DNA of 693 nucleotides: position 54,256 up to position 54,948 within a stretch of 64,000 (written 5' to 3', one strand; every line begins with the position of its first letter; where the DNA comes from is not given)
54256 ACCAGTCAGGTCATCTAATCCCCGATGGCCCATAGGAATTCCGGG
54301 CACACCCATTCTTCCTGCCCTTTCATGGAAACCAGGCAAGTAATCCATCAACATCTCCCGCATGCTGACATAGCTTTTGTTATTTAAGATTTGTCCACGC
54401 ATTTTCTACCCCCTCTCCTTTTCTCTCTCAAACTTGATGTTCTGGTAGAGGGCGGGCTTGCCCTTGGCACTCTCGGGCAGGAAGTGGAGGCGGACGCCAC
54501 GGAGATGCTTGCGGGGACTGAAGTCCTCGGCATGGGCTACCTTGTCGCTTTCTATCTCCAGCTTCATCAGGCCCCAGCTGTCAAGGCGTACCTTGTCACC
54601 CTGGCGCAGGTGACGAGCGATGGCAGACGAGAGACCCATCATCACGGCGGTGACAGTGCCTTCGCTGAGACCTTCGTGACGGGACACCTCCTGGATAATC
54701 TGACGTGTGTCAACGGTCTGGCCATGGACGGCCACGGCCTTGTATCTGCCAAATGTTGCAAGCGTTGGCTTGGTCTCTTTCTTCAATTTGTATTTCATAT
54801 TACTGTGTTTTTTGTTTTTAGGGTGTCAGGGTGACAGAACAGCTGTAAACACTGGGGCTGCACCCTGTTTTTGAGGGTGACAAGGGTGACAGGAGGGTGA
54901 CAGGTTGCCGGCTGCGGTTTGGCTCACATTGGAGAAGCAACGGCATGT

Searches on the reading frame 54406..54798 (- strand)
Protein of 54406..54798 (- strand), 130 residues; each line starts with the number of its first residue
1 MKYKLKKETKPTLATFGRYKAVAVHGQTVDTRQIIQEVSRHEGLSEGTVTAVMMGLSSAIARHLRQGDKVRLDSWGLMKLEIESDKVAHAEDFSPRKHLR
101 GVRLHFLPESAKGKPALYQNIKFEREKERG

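Call 89: search_protein_families(library=pfam, proteins=[window:54406-54798:-], max_evalue=0.001)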
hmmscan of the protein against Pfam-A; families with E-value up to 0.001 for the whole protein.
window:54406-54798:- (130 aa): 2 families
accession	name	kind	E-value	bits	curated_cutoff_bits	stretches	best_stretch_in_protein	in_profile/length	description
PF18291.6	HU-HIG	-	1.8e-16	60.8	26.2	1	2-111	4-113/125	HU domain fused to wHTH, Ig, or Glycine-rich motif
PF00216.26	Bac_DNA_binding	-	5e-06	27.1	22.4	1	32-85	4-57/90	Bacterial DNA-binding protein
